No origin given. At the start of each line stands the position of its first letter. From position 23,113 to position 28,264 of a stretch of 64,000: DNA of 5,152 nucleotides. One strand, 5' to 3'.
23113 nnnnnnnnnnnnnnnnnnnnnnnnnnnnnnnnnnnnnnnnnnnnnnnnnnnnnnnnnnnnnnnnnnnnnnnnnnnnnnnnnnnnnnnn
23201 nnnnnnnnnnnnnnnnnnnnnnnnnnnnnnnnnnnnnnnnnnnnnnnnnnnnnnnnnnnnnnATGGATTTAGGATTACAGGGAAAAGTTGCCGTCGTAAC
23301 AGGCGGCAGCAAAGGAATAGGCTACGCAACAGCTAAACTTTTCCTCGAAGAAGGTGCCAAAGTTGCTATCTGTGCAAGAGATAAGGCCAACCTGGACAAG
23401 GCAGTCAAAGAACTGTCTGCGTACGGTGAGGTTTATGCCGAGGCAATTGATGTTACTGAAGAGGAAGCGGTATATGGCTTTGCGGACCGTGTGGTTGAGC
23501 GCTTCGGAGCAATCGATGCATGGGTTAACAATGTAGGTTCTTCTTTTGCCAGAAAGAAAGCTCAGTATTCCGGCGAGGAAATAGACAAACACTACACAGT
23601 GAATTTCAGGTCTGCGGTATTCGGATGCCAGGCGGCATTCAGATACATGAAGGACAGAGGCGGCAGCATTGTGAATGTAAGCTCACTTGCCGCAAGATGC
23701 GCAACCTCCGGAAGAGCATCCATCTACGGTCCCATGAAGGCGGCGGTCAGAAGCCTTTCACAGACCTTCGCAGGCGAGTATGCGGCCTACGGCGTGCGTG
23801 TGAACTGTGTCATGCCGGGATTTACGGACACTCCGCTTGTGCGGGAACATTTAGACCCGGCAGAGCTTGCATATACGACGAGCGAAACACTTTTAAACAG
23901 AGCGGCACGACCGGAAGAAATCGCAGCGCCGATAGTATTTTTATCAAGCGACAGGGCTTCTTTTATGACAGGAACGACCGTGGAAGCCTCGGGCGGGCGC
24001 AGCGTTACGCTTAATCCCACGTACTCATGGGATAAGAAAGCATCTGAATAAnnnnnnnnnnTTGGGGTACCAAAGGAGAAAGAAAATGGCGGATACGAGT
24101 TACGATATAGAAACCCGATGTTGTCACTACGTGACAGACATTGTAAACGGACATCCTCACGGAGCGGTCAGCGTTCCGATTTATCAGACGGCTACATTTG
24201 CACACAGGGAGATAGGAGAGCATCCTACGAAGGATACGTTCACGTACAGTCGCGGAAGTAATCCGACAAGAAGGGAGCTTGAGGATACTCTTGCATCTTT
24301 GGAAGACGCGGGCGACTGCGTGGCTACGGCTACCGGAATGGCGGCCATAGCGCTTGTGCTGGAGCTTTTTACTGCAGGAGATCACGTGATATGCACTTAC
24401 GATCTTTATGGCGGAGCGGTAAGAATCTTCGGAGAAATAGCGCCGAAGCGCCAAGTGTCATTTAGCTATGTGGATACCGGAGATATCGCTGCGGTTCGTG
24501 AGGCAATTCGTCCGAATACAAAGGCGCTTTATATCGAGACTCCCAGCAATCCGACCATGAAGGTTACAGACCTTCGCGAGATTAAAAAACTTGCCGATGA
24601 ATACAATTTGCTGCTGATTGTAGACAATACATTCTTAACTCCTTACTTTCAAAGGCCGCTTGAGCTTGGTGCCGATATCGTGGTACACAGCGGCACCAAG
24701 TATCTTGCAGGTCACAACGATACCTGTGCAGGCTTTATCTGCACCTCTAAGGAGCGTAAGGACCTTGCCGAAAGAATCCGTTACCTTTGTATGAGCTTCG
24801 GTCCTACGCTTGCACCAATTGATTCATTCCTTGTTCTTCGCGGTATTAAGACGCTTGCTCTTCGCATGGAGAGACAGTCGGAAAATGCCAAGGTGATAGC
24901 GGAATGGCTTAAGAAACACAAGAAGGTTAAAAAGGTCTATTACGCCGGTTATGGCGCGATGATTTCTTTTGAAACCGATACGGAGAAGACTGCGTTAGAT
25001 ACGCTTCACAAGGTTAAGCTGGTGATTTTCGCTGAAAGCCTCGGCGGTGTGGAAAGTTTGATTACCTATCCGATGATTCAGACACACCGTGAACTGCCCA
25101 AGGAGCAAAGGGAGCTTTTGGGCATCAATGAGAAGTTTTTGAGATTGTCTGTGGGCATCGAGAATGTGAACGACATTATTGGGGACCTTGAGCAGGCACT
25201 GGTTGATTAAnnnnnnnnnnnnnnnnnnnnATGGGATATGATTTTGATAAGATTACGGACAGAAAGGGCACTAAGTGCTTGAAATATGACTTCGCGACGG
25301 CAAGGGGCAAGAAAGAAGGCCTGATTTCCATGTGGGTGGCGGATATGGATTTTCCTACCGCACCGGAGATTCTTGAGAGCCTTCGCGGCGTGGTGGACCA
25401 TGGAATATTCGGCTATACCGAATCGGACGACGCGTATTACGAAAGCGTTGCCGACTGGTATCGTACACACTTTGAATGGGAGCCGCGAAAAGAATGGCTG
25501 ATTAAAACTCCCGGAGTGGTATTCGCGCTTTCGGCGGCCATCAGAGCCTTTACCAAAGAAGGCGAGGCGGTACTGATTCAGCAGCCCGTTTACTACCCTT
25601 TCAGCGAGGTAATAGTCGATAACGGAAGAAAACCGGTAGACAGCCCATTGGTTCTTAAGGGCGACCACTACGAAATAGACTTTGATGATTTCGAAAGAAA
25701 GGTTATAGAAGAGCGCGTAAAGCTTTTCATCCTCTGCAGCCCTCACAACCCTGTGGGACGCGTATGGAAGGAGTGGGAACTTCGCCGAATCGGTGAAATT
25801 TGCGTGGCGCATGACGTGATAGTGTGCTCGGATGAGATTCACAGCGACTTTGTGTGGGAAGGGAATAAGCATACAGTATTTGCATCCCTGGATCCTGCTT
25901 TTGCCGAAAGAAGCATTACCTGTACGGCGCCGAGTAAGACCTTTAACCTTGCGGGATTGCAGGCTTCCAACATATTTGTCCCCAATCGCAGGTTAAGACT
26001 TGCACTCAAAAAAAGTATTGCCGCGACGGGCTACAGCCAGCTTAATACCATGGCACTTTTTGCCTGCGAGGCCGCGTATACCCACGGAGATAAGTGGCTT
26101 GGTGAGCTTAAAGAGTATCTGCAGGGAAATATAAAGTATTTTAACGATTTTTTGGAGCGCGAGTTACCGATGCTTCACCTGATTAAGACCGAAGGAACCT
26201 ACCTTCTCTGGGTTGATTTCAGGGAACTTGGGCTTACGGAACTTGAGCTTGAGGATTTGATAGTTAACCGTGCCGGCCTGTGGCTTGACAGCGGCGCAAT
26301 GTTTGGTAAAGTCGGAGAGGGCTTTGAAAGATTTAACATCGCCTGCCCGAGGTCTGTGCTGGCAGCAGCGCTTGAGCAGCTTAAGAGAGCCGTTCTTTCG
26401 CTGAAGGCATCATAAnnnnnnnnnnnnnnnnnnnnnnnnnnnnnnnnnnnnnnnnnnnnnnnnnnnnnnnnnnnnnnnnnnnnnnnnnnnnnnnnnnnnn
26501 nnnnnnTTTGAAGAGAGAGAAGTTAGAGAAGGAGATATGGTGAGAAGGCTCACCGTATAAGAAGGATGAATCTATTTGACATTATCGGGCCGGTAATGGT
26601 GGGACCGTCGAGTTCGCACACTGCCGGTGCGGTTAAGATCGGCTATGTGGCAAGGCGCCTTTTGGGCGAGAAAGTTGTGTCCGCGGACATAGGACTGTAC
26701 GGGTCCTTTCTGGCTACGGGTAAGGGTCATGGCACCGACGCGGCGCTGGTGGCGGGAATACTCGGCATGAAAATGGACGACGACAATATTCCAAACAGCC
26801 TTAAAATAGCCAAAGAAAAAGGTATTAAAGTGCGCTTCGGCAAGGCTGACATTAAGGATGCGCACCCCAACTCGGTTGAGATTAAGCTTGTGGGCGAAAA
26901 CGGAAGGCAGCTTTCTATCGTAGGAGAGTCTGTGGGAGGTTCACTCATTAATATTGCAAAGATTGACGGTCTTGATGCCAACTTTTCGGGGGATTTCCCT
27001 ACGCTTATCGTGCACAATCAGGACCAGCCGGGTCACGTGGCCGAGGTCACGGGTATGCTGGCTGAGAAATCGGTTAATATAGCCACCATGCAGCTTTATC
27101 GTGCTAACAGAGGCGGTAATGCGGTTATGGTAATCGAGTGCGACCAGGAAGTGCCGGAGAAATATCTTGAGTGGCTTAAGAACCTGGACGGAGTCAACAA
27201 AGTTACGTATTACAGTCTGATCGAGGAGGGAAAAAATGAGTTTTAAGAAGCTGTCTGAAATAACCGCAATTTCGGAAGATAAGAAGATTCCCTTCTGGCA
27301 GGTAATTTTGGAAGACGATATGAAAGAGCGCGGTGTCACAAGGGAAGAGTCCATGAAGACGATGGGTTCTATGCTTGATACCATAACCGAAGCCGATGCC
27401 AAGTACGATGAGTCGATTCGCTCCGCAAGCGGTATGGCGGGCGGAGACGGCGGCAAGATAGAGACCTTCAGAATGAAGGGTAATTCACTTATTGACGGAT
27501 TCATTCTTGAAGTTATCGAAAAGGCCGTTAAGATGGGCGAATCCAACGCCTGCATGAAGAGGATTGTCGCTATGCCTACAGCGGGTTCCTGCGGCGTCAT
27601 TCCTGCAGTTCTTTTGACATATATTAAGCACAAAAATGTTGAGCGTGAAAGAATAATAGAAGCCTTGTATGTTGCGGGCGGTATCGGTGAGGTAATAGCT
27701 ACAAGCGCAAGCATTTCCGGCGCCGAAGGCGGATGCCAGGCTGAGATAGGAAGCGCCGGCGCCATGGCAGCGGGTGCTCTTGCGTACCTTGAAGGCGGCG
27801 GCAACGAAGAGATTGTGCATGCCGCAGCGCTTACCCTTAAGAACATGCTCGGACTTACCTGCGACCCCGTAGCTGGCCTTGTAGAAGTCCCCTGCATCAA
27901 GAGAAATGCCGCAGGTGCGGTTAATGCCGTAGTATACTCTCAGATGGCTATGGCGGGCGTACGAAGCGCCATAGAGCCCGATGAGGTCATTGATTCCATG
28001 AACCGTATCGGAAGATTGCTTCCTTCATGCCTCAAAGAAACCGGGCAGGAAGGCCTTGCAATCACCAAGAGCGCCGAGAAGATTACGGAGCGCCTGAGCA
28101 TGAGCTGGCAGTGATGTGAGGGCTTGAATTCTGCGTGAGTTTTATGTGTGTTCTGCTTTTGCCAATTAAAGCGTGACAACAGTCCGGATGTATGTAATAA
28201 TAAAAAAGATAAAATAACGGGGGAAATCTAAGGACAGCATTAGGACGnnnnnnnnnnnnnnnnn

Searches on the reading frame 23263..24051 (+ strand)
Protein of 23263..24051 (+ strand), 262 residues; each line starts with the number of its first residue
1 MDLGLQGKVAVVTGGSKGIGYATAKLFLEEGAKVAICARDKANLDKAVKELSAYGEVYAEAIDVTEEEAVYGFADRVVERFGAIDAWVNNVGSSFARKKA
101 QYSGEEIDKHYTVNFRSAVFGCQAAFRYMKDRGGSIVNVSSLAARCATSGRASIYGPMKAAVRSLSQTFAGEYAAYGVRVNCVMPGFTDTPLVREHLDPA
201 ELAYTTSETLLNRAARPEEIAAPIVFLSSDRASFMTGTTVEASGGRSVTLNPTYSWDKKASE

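Call 9: search_protein_families(library=pfam, proteins=[window:23263-24051:+])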
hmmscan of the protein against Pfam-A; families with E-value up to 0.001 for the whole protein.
window:23263-24051:+ (262 aa): 4 families
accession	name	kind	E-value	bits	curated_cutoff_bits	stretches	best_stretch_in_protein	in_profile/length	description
PF13561.12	adh_short_C2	-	2e-56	191.7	27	1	17-245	6-234/236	Enoyl-(Acyl carrier protein) reductase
PF00106.31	adh_short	-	2.8e-49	167.7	26.6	1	8-195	1-189/195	short chain dehydrogenase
PF08659.16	KR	-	5.4e-06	26.9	22.6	1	11-109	4-107/180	KR domain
PF02882.25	THF_DHG_CYH_C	-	0.00098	18.9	27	0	4-50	33-79/160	Tetrahydrofolate dehydrogenase/cyclohydrolase, NAD(P)-binding domain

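Call 10: search_protein_families(library=ncbifam, proteins=[window:23263-24051:+], max_evalue=0.01)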
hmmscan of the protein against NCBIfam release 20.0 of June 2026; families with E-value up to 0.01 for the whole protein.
window:23263-24051:+ (262 aa): 241 families (the best 25 are shown)
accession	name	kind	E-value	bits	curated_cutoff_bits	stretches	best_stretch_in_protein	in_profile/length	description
NF005559.1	PRK07231.1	subfamily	5.7e-60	202.9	215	1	5-247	2-248/249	glucose 1-dehydrogenase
NF005681.0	PRK07478.1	subfamily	1.6e-53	181.7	267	1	5-249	4-252/254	SDR family oxidoreductase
NF052558.1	MBtsdlDhBudC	equivalog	1.1e-52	179.2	270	1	6-247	2-242/250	meso-2,3-butanediol dehydrogenase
NF004198.0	PRK05653.1-3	equivalog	1.9e-51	174.9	296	1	5-247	5-247/248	3-oxoacyl-ACP reductase FabG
NF004791.0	PRK06138.1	equivalog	7.3e-51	172.9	312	1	5-248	3-251/252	SDR family oxidoreductase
NF005893.0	PRK07856.1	equivalog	3.9e-49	167.2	255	1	3-246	5-241/255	SDR family oxidoreductase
NF005468.0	PRK07062.1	equivalog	1.7e-47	162.2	266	1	2-247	3-262/265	SDR family oxidoreductase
NF005067.0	PRK06484.1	equivalog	1.8e-47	162.1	713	1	6-248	8-253/524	short chain dehydrogenase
NF006693.0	PRK09242.1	equivalog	8.5e-47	159.4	328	1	5-246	8-253/258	SDR family oxidoreductase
NF004818.0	PRK06172.1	equivalog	8.9e-47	159.5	336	1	3-246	3-250/253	SDR family oxidoreductase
NF004197.0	PRK05653.1-1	equivalog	2.9e-46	158.1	332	1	1-246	1-246/249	3-oxoacyl-ACP reductase FabG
NF049979.1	AlphHSDSHdhA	equivalog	4.7e-46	157.3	350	1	5-254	1-253/258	7alpha-hydroxysteroid dehydrogenase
NF052562.1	RADHDNL4305835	equivalog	5.9e-46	156.9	400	1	5-246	5-249/252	NADP-dependent (R)-specific alcohol dehydrogenase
TIGR01830.1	3oxo_ACP_reduc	equivalog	1.1e-45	156.3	297.75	1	10-245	1-237/239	3-oxoacyl-[acyl-carrier-protein] reductase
NF009466.0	PRK12826.1-2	subfamily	1.2e-45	155.9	222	1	7-247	3-245/248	3-oxoacyl-ACP reductase FabG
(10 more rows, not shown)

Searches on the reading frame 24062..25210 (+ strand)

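Call 9: search_protein_families(library=pfam, proteins=[window:24062-25210:+])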
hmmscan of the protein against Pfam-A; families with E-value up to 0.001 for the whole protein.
window:24062-25210:+ (382 aa): 5 families
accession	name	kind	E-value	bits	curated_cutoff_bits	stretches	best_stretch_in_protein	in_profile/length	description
PF01053.26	Cys_Met_Meta_PP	-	7.2e-128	426.8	27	1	32-380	14-380/381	Cys/Met metabolism PLP-dependent enzyme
PF00155.27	Aminotran_1_2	-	2.8e-08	33.8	19.7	1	80-197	54-194/361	Aminotransferase class I and II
PF00266.25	Aminotran_5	-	2.8e-05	23.7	21.5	1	90-216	71-204/371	Aminotransferase class-V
PF01041.23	DegT_DnrJ_EryC1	-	4.2e-05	23.4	19.8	1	68-188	24-145/360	DegT/DnrJ/EryC1/StrS aminotransferase family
PF03841.19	SelA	-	0.00052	19.6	22.8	0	71-231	50-228/367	L-seryl-tRNA selenium transferase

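Call 10: search_protein_families(library=ncbifam, proteins=[window:24062-25210:+], max_evalue=0.01)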
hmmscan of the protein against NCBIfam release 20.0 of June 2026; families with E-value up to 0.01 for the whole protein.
window:24062-25210:+ (382 aa): 79 families (the best 25 are shown)
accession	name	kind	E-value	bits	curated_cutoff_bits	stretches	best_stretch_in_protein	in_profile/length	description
NF006095.0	PRK08247.1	equivalog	9.1e-126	419.5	585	1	33-380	21-363/369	methionine biosynthesis PLP-dependent protein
NF005810.0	PRK07671.1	equivalog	5.9e-120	400.7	594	1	28-380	12-376/377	bifunctional cystathionine gamma-lyase/homocysteine desulfhydrase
NF004821.0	PRK06176.1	equivalog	9.3e-117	390.1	642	1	27-380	12-376/380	cystathionine gamma-synthase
NF005976.0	PRK08064.1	equivalog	1.1e-113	380.1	627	1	12-380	3-380/390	cystathionine beta-lyase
NF005577.0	PRK07269.1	equivalog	7.1e-106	354.5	620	1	27-380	16-362/364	cystathionine gamma-synthase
NF005871.0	PRK07811.1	equivalog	9.1e-103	343.8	513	1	8-380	5-386/389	cystathionine gamma-synthase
TIGR02080.1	O_succ_thio_ly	equivalog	1.6e-100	336.5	504.55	1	28-380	14-379/382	cystathionine gamma-synthase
TIGR01328.1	met_gam_lyase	equivalog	2e-99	333.1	549.7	1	16-380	4-388/391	methionine gamma-lyase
TIGR01329.1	cysta_beta_ly_E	equivalog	2.7e-96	322.5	487.5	1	31-382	13-380/383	cystathionine beta-lyase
NF006347.0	PRK08574.1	equivalog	3.8e-96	322.2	477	2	28-296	12-279/385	cystathionine gamma-synthase family protein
NF005263.0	PRK06767.1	equivalog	6.9e-94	315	617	1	15-380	5-383/392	methionine gamma-lyase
NF004876.0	PRK06234.1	subfamily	6.8e-93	311.8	666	1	29-380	20-395/400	methionine gamma-lyase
NF006003.0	PRK08133.1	equivalog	1.6e-92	310.2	522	1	38-380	31-394/396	O-succinylhomoserine sulfhydrylase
NF006097.0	PRK08249.1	equivalog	1.7e-92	309.9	600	1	30-380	23-393/402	cystathionine gamma-synthase family protein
TIGR01325.1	O_suc_HS_sulf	equivalog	6.8e-92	308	510.05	1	40-380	28-380/380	O-succinylhomoserine sulfhydrylase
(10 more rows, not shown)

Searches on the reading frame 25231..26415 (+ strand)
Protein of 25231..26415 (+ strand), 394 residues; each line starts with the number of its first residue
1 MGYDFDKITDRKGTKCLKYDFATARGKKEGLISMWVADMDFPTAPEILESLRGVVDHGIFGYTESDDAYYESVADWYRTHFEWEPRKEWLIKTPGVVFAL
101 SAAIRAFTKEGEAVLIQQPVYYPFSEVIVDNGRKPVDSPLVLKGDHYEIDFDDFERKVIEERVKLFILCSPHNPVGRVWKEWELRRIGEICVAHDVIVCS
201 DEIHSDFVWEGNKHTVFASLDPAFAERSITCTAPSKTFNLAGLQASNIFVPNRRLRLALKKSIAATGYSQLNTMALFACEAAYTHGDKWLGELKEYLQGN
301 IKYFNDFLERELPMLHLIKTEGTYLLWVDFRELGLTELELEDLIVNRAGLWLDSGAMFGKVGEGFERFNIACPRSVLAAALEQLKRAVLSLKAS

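Call 9: search_protein_families(library=pfam, proteins=[window:25231-26415:+])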
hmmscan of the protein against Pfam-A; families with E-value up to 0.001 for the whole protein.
window:25231-26415:+ (394 aa): 1 family
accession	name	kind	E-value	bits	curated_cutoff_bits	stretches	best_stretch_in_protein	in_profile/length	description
PF00155.27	Aminotran_1_2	-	5e-37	128.4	19.7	1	40-383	12-360/361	Aminotransferase class I and II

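Call 10: search_protein_families(library=ncbifam, proteins=[window:25231-26415:+], max_evalue=0.01)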
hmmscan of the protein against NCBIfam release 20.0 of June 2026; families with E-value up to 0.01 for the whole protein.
window:25231-26415:+ (394 aa): 65 families (the best 25 are shown)
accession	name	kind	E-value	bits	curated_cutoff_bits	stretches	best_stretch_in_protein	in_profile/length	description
TIGR04350.1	C_S_lyase_PatB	subfamily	9.1e-140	465.9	340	1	5-388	1-383/384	PatB family C-S lyase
NF041364.1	GntC_guanitoxin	equivalog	3.7e-37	128.1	415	1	71-386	44-355/356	guanitoxin biosynthesis PLP-dependent (S)-gamma-hydroxy-L-arginine cyclodehydratase GntC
NF005855.0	PRK07777.1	equivalog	9.6e-37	127.2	553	1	71-337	72-333/391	pyridoxal phosphate-dependent aminotransferase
NF005816.0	PRK07682.1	equivalog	3e-36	124.9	620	1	26-390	26-385/390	aminotransferase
NF004975.0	PRK06348.1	equivalog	6.7e-36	124.1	549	1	20-386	20-381/384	pyridoxal phosphate-dependent aminotransferase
NF006569.0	PRK09082.1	subfamily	2.8e-30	105.7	420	1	40-350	41-347/386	methionine aminotransferase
NF006229.0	PRK08361.1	equivalog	1.6e-29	103.1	624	1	26-388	30-388/391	aspartate aminotransferase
NF006756.0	PRK09276.1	subfamily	4.2e-29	101.6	507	1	28-386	30-384/387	LL-diaminopimelate aminotransferase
NF005817.0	PRK07683.1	equivalog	5e-29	101.2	575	1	26-388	25-381/387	aminotransferase A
TIGR03540.1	DapC_direct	equivalog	5.3e-29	101.3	593.25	1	27-386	27-382/383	LL-diaminopimelate aminotransferase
NF004770.0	PRK06108.1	subfamily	5.6e-29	101.1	422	1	26-388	33-392/396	pyridoxal phosphate-dependent aminotransferase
NF006488.0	PRK08912.1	equivalog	6.2e-27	94.5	498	1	73-386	76-382/387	aminotransferase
NF041091.1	asp_aminotase_Arch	equivalog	6.1e-25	87.8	550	1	27-386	23-373/376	aspartate aminotransferase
NF005815.0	PRK07681.1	equivalog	2.1e-24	86.3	545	1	27-389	30-387/399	LL-diaminopimelate aminotransferase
NF005744.0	PRK07568.1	subfamily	2.7e-24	85.7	389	1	31-297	32-294/398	pyridoxal phosphate-dependent aminotransferase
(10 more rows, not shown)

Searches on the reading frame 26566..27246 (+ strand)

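Call 9: search_protein_families(library=pfam, proteins=[window:26566-27246:+])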
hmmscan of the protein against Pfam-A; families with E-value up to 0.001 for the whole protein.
window:26566-27246:+ (226 aa): 4 families
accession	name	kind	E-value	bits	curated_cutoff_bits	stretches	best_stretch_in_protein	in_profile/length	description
PF03315.21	SDH_beta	-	1.4e-14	55.1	26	1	9-80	7-86/155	Serine dehydratase beta chain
PF01842.31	ACT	-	1.8e-07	31.3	27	1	146-206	2-63/66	ACT domain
PF22629.2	ACT_AHAS_ss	-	2.6e-07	31.2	27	1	149-211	3-66/67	AHAS small subunit-like ACT domain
PF19304.4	PGDH_inter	-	2.8e-05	24.6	27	1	24-125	11-110/119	D-3-phosphoglycerate dehydrogenase intervening domain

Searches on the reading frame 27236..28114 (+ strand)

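Call 9: search_protein_families(library=pfam, proteins=[window:27236-28114:+])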
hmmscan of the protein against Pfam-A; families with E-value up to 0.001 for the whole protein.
window:27236-28114:+ (292 aa): 1 family
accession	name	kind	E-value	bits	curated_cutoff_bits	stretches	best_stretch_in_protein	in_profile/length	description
PF03313.21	SDH_alpha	-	3.6e-76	256.7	26.4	1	16-275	2-260/260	Serine dehydratase alpha chain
